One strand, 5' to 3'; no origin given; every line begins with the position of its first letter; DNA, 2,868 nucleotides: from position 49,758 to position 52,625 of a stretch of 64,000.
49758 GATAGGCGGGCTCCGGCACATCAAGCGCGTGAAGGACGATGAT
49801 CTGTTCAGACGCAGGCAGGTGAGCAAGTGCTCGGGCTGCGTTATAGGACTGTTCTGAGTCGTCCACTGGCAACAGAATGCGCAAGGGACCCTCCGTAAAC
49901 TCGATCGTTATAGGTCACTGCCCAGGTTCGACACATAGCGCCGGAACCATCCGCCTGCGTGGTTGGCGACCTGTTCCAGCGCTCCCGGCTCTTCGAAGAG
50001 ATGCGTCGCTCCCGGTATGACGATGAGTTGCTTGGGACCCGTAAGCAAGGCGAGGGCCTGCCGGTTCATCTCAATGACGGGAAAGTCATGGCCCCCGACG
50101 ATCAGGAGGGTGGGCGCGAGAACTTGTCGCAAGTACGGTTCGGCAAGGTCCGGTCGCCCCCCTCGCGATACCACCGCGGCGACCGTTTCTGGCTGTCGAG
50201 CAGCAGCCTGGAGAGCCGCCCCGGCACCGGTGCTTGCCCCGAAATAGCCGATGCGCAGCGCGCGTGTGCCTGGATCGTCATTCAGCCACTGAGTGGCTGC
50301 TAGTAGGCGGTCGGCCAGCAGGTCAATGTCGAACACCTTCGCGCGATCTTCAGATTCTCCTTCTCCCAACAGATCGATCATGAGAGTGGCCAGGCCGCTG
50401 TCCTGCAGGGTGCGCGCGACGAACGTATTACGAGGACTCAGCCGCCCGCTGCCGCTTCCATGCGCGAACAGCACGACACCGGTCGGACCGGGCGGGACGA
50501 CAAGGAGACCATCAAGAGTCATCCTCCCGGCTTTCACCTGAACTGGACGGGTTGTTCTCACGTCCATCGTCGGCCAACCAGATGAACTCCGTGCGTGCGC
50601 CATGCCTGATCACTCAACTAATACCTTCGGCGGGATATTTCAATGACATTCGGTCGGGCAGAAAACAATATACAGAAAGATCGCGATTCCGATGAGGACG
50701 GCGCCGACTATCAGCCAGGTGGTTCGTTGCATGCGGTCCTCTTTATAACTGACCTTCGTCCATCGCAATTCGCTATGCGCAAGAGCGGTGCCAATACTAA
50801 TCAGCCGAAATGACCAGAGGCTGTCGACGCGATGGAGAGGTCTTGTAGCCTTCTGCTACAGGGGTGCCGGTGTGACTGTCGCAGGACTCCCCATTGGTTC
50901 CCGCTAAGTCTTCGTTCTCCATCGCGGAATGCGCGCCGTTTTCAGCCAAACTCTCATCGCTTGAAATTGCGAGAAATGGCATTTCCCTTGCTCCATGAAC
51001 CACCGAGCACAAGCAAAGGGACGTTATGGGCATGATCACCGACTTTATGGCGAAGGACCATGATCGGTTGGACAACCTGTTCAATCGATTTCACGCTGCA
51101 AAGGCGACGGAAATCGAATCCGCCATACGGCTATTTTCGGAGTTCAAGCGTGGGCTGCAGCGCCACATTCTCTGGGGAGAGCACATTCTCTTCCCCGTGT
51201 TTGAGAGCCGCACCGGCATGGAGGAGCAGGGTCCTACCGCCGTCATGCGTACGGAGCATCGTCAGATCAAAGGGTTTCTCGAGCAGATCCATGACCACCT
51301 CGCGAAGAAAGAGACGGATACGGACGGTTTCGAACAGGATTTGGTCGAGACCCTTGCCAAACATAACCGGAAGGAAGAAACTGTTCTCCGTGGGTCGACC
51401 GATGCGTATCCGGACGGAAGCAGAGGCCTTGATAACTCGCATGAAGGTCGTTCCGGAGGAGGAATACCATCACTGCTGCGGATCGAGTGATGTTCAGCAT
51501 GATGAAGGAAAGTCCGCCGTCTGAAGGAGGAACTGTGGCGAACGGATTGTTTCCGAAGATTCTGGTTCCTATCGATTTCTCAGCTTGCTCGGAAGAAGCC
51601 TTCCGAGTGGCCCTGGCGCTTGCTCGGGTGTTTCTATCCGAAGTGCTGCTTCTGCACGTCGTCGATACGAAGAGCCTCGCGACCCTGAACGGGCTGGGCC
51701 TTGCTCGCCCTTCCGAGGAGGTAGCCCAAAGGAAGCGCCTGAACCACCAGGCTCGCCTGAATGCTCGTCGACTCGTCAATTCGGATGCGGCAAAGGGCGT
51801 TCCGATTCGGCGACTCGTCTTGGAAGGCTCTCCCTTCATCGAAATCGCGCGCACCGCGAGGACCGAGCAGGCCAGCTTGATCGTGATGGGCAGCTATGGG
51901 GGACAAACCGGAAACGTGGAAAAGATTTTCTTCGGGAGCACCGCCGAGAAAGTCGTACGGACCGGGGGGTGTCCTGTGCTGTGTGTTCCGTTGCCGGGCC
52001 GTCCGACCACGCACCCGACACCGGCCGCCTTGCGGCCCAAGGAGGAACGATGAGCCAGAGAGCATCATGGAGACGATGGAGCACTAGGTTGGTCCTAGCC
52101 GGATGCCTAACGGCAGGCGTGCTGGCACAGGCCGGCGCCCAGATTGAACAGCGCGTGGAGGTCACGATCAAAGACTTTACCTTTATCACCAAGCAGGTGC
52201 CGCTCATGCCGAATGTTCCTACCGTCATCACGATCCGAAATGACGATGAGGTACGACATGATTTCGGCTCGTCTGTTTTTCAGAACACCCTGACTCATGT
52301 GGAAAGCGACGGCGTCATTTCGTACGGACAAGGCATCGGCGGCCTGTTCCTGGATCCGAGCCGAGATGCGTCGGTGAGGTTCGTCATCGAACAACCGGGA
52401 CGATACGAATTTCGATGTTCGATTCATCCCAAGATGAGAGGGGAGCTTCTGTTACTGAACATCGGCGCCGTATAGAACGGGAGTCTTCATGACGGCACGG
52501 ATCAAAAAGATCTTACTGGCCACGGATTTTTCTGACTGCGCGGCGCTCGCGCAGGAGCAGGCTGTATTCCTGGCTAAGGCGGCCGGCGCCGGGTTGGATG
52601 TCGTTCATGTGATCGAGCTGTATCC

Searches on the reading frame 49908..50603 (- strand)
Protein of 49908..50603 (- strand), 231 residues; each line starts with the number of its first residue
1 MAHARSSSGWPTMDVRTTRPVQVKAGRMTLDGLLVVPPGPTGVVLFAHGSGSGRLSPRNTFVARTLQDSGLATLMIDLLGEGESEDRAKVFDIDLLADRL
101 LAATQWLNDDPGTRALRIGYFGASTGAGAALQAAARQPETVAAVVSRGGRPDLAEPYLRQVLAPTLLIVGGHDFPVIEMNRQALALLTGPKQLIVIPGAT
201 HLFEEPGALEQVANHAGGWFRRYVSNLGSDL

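Call 9: search_protein_families(library=pfam, proteins=[window:49908-50603:-])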
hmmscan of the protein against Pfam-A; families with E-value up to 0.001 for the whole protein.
window:49908-50603:- (231 aa): 7 families
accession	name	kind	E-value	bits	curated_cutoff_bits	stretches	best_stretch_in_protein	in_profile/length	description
PF12146.15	Hydrolase_4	-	2.6e-10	40.5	27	1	40-146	3-106/239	Serine aminopeptidase, S33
PF00561.26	Abhydrolase_1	-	1.8e-09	38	25.8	1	43-151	2-103/245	alpha/beta hydrolase fold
PF01738.24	DLH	-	1.6e-08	34.9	21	1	32-209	3-194/217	Dienelactone hydrolase family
PF02129.25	Peptidase_S15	-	5.2e-06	26.8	23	1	66-158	47-137/262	X-Pro dipeptidyl-peptidase (S15 family)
PF12697.13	Abhydrolase_6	-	6e-05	24.3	26.3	1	39-208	64-213/217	Alpha/beta hydrolase family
PF12740.14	PETase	-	8.5e-05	22.5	28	1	116-226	125-235/263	PET hydrolase-like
PF00326.27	Peptidase_S9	-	0.00032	20.7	22.6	0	100-153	48-101/213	Prolyl oligopeptidase family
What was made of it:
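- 49021..50603 (-): DLH-type alpha/beta hydrolase (49908-50603) and two-domain USP (49021-49884), downstream in the same operon. Pfam for the hydrolase in call 9.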

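Call 11: find_encoding_contigs(protein=window:49908-50603:-, flank=3000, max_places=10)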
Protein window:49908-50603:- (231 aa): 1 contig read that carries it; 1 place shown.
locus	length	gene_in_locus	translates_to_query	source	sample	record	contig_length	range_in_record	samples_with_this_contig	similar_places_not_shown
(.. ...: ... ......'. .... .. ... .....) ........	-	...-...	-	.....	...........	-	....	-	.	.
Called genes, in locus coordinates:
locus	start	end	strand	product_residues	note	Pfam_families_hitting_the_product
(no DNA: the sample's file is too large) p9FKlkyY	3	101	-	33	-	?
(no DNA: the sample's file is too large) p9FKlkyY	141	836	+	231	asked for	PF02129:Peptidase_S15 (faint), PF01738:DLH, PF00561:Abhydrolase_1, PF12146:Hydrolase_4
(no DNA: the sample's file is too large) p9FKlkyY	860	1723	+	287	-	PF00582:Usp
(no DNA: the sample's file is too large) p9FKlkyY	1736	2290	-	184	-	PF01583:APS_kinase, PF07931:CPT (weak), PF08433:KTI12, PF13238:AAA_18 (weak), PF13671:AAA_33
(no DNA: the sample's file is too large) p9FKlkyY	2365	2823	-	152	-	?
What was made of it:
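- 49021..50603 (-): USP called for the same gene in call 11.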

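Call 17: find_homologous_proteins(query=window:49908-50603:-, max_evalue=1e-20)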
Query window:49908-50603:- (231 aa): 8000 proteins with E <= 1e-20 among 8000 candidates; the best 120 are listed.
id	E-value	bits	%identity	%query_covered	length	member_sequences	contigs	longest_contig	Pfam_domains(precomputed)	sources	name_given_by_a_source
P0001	6.2e-147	505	100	100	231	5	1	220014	PF02129.25,PF01738.25,PF00561.27,PF12146.16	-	-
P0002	2.0e-101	356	-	-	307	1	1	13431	PF02129.25,PF00326.28,PF20408.5,PF01738.25,PF08840.18,PF12146.16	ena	-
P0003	5.9e-95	335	72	93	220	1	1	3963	PF00326.28,PF01738.25,PF00561.27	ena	-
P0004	1.9e-93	330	76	89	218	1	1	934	PF01738.25,PF00561.27,PF12146.16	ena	-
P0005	2.6e-93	330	75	90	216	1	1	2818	PF01738.25,PF12146.16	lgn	-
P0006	4.9e-93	329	75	90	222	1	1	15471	PF01738.25,PF00561.27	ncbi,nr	ncbi:MAG: dienelactone hydrolase family protein [Nitrospirae bacterium]|nr:dienelactone hydrolase fa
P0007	1.2e-92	328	73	91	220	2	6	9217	PF00326.28,PF01738.25,PF00561.27,PF12146.16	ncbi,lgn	-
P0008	1.5e-92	327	75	90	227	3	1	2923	PF01738.25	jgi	-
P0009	2.2e-92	327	72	93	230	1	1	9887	PF00326.28,PF12740.15,PF01738.25,PF00561.27,PF12146.16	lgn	-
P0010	3.2e-92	326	72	91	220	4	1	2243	PF01738.25,PF00561.27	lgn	-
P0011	4.3e-92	326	72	91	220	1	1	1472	PF02129.25,PF00326.28,PF01738.25,PF00561.27,PF12146.16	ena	-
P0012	5.1e-92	326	75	89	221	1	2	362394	PF00326.28,PF01738.25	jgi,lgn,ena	-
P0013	5.7e-92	326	72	91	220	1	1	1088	PF00326.28,PF01738.25,PF00561.27,PF12146.16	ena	-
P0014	6.7e-92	325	72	91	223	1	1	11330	PF02129.25,PF00326.28,PF01738.25,PF00561.27,PF12146.16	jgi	jgi:putative phosphoribosyl transferase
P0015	9.4e-92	325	71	91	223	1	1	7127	PF00326.28,PF01738.25,PF00561.27,PF12146.16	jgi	jgi:putative phosphoribosyl transferase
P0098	4.0e-88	313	68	93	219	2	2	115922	PF00561.27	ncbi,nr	ncbi:MAG: alpha/beta hydrolase [Nitrospira sp.]|nr:alpha/beta hydrolase [Nitrospira sp.] MDR4467342.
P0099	4.1e-88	313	67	93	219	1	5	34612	PF12740.15,PF01738.25,PF00561.27,PF12146.16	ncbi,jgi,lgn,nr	ncbi:MAG: hydrolase [Nitrospira sp. WS110]|nr:hydrolase [Nitrospira sp. WS110]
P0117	8.8e-88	312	69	92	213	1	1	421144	PF01738.25,PF00561.27,PF12146.16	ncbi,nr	ncbi:MAG: alpha/beta hydrolase [Nitrospira sp.]|nr:alpha/beta hydrolase [Nitrospira sp.]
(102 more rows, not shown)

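Call 19: find_encoding_contigs(protein=P0012, flank=4000, max_places=4)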
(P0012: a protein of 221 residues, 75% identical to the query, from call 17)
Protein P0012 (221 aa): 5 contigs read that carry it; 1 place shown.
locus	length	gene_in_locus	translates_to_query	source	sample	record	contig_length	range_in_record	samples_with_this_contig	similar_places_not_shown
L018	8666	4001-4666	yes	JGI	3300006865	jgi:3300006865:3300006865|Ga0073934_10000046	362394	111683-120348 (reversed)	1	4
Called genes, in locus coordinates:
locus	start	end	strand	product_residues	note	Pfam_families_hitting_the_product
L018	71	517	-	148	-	PF13473:Cupredoxin_1 (faint)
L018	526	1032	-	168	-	PF00582:Usp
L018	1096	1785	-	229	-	PF13401:AAA_22 (faint), PF03266:NTPase_1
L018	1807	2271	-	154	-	PF01814:Hemerythrin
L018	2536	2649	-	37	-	-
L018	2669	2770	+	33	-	-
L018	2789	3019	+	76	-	-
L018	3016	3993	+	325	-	PF00571:CBS (weak), PF01769:MgtE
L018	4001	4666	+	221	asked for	PF01738:DLH, PF00326:Peptidase_S9 (faint)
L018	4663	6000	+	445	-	PF25917:BSH_RND, PF25973:BSH_CzcB, PF25876:HH_MFP_RND, PF25954:Beta-barrel_RND_2, PF25990:Beta-barrel_YknX, PF26002:Beta-barrel_AprE (faint)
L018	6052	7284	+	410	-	PF12704:MacB_PCD, PF02687:FtsX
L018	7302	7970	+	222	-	PF03843:Slp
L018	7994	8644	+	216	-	PF00156:Pribosyltran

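Call 20: find_encoding_contigs(protein=P0002, flank=4000, max_places=4)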
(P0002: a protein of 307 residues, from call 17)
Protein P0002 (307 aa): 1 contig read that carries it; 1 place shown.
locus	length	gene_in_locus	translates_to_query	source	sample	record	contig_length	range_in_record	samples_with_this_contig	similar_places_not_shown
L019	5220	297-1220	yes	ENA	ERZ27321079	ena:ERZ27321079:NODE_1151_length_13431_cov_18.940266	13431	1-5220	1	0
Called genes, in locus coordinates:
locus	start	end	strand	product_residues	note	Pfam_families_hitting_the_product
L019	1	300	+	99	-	?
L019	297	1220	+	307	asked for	PF00326:Peptidase_S9 (faint), PF12146:Hydrolase_4 (faint), PF20408:Abhydrolase_11 (faint), PF02129:Peptidase_S15 (faint), PF08840:BAAT_C (faint), PF01738:DLH (weak)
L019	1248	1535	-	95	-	PF11154:DUF2934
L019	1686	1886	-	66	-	-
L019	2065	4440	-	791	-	PF02190:LON_substr_bdg, PF00004:AAA, PF07724:AAA_2 (weak), PF07728:AAA_5, PF22667:Lon_lid, PF05362:Lon_C, PF13541:ChlI (weak)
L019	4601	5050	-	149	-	PF00571:CBS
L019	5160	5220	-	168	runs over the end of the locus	-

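Call 21: find_encoding_contigs(protein=P0006, flank=4000, max_places=4)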
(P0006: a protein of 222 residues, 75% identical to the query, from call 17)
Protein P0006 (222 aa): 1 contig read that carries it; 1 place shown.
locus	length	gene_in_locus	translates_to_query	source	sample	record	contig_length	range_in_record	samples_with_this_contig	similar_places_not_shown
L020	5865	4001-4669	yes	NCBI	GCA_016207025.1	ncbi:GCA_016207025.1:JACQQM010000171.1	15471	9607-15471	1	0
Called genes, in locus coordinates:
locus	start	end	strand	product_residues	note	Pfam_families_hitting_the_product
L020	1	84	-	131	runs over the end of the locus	PF13473:Cupredoxin_1 (faint)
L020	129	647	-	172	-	PF00582:Usp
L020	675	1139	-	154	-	PF01814:Hemerythrin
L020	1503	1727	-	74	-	-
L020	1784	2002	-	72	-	PF11127:YgaP-like_TM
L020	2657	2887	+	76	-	-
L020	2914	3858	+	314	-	PF00571:CBS (faint), PF01769:MgtE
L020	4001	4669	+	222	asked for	PF01738:DLH (weak), PF00561:Abhydrolase_1 (faint)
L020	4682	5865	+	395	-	PF25917:BSH_RND, PF25973:BSH_CzcB (faint), PF25876:HH_MFP_RND, PF25954:Beta-barrel_RND_2, PF25990:Beta-barrel_YknX, PF26002:Beta-barrel_AprE (weak)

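Call 43: search_protein_families(library=ncbifam, proteins=[window:49908-50603:-, L018:2789-3019:+], max_evalue=0.01)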
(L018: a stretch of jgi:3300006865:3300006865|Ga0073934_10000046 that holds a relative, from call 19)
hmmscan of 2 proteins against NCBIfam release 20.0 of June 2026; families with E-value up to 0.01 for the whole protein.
window:49908-50603:- (231 aa): 8 families
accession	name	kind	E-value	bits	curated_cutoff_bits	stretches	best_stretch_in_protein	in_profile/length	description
NF051488.1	bifunc_PcaDC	exception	1.1e-08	34.6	390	1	72-145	40-107/375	bifunctional 3-oxoadipate enol-lactonase/4-carboxymuconolactone decarboxylase PcaDC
NF047920.1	lactonase_UilS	equivalog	1.3e-08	35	400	1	62-146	44-127/285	UilS family quorum-quenching N-acyl-homoserine lactonase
NF011457.0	PRK14875.1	equivalog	0.00031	19.8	307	1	41-144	132-226/372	acetoin dehydrogenase dihydrolipoyllysine-residue acetyltransferase subunit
TIGR02427.1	protocat_pcaD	equivalog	0.00035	20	255.85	0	70-145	39-108/251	3-oxoadipate enol-lactonase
NF051487.1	bifunc_PcaCD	exception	0.00068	18.8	430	0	157-212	349-406/413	bifunctional 4-carboxymuconolactone decarboxylase/3-oxoadipate enol-lactonase PcaCD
TIGR03056.1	bchO_mg_che_rel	equivalog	0.0012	17.9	172.55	0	158-206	216-264/278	alpha/beta fold hydrolase BchO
TIGR03100.1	hydr1_PEP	hypoth_equivalog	0.0046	16.3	168.45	1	58-144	45-127/274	hydrolase 1, exosortase A system-associated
NF041440.1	hydrolase_YghX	exception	0.0099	15.1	460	0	89-178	150-236/292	YghX family hydrolase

L018:2789-3019:+ (76 aa): 0 families

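Call 57: find_encoding_contigs(protein=P0117, flank=10000, max_places=2)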
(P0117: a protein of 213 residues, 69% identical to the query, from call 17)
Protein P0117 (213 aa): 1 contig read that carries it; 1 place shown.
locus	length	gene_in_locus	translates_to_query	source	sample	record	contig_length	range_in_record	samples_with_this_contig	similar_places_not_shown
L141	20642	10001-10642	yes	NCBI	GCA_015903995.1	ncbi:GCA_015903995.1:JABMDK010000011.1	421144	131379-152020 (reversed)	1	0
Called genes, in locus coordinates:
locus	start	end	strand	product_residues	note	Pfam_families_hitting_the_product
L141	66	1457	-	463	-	-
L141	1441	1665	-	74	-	PF11154:DUF2934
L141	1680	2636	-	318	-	PF00582:Usp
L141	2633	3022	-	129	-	PF13473:Cupredoxin_1 (faint)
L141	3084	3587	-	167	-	PF00582:Usp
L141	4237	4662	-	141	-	PF13473:Cupredoxin_1 (faint)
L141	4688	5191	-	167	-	PF00582:Usp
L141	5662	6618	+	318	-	PF01769:MgtE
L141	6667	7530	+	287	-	PF00582:Usp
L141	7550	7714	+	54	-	PF09723:Zn_ribbon_8, PF08271:Zn_Ribbon_TF (weak)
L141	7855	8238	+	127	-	PF13442:Cytochrome_CBB3, PF00034:Cytochrom_C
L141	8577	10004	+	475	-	-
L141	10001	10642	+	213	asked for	PF01738:DLH (weak), PF12146:Hydrolase_4 (faint), PF00561:Abhydrolase_1 (faint)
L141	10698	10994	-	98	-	PF10387:DUF2442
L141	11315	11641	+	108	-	PF14076:DUF4258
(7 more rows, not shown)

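Call 58: find_encoding_contigs(protein=P0098, flank=10000, max_places=2)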
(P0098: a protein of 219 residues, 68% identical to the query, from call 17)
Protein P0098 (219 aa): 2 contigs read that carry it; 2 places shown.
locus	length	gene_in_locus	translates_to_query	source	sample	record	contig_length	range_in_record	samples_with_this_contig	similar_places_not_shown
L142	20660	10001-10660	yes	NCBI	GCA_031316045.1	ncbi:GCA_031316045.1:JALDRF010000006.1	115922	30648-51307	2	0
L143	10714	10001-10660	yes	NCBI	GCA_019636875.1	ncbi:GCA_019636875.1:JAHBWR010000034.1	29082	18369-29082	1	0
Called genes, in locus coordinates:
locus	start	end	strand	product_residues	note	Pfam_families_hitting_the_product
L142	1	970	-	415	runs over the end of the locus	PF00365:PFK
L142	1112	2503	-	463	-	-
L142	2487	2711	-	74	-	PF11154:DUF2934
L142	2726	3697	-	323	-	PF00582:Usp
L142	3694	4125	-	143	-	PF13473:Cupredoxin_1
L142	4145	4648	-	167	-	PF00582:Usp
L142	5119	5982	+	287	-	PF00582:Usp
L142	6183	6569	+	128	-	PF00034:Cytochrom_C, PF13442:Cytochrome_CBB3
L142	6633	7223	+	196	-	PF00857:Isochorismatase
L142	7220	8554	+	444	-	PF17767:NAPRTase_N, PF04095:NAPRTase (weak), PF17956:NAPRTase_C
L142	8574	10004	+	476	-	-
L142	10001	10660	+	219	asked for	PF00561:Abhydrolase_1 (faint)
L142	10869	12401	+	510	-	PF00989:PAS, PF08448:PAS_4, PF13188:PAS_8 (weak), PF13426:PAS_9, PF08447:PAS_3, PF07730:HisKA_3, PF02518:HATPase_c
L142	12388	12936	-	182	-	PF01583:APS_kinase, PF07931:CPT (faint), PF08433:KTI12, PF13671:AAA_33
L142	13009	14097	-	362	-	PF01636:APH (weak)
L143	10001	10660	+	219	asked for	PF00561:Abhydrolase_1 (faint)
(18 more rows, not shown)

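Call 59: find_encoding_contigs(protein=P0099, flank=10000, max_places=2)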
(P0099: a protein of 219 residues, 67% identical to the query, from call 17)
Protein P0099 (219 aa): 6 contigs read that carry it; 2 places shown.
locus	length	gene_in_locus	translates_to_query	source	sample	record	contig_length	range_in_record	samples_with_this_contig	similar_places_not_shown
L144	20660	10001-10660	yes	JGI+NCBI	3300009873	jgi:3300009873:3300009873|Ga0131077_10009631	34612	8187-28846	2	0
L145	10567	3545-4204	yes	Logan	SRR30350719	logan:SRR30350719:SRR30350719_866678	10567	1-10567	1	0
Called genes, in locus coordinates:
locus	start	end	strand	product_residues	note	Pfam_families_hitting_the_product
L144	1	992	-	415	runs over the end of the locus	PF00365:PFK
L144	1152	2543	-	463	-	-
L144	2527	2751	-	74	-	PF11154:DUF2934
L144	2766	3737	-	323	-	PF00582:Usp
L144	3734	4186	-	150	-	PF13473:Cupredoxin_1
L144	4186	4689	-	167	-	PF00582:Usp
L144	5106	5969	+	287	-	PF00582:Usp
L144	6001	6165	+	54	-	PF09723:Zn_ribbon_8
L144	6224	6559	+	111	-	PF13442:Cytochrome_CBB3, PF00034:Cytochrom_C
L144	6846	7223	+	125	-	PF00857:Isochorismatase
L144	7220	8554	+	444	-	PF17767:NAPRTase_N, PF04095:NAPRTase, PF17956:NAPRTase_C (weak)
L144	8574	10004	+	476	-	-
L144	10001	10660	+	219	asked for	PF01738:DLH (weak), PF12146:Hydrolase_4 (faint), PF00561:Abhydrolase_1 (faint), PF12740:PETase (weak)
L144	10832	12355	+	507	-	PF00989:PAS, PF08448:PAS_4, PF13188:PAS_8 (weak), PF08447:PAS_3, PF13426:PAS_9, PF07730:HisKA_3, PF02518:HATPase_c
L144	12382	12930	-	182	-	PF01583:APS_kinase, PF07931:CPT (weak), PF08433:KTI12, PF13671:AAA_33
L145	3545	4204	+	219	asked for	PF01738:DLH (weak), PF12146:Hydrolase_4 (faint), PF00561:Abhydrolase_1 (faint), PF12740:PETase (weak)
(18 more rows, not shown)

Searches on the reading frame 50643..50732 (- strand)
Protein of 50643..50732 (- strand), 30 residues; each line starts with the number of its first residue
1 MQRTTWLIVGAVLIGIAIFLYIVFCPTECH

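Call 42: search_protein_families(library=pfam, proteins=[window:50643-50732:-], max_evalue=0.01)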
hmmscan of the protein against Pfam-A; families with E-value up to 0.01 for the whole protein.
seq(30 aa): 0 families

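Call 43: search_protein_families(library=ncbifam, proteins=[window:50643-50732:-], max_evalue=0.01)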
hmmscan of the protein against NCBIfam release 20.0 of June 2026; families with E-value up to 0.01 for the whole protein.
seq(30 aa): 0 families
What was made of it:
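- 50640..50732 (-): 30-aa membrane peptide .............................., the first gene of the minus-strand operon. No Pfam or NCBIfam family (calls 42, 43).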

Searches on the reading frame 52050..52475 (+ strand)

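Call 42: search_protein_families(library=pfam, proteins=[window:52050-52475:+], max_evalue=0.01)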
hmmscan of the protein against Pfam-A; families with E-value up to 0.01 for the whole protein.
window:52050-52475:+ (141 aa): 1 family
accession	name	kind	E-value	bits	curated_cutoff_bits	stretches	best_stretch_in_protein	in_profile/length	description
PF13473.12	Cupredoxin_1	-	3.7e-09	37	27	2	18-75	5-62/104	Cupredoxin-like domain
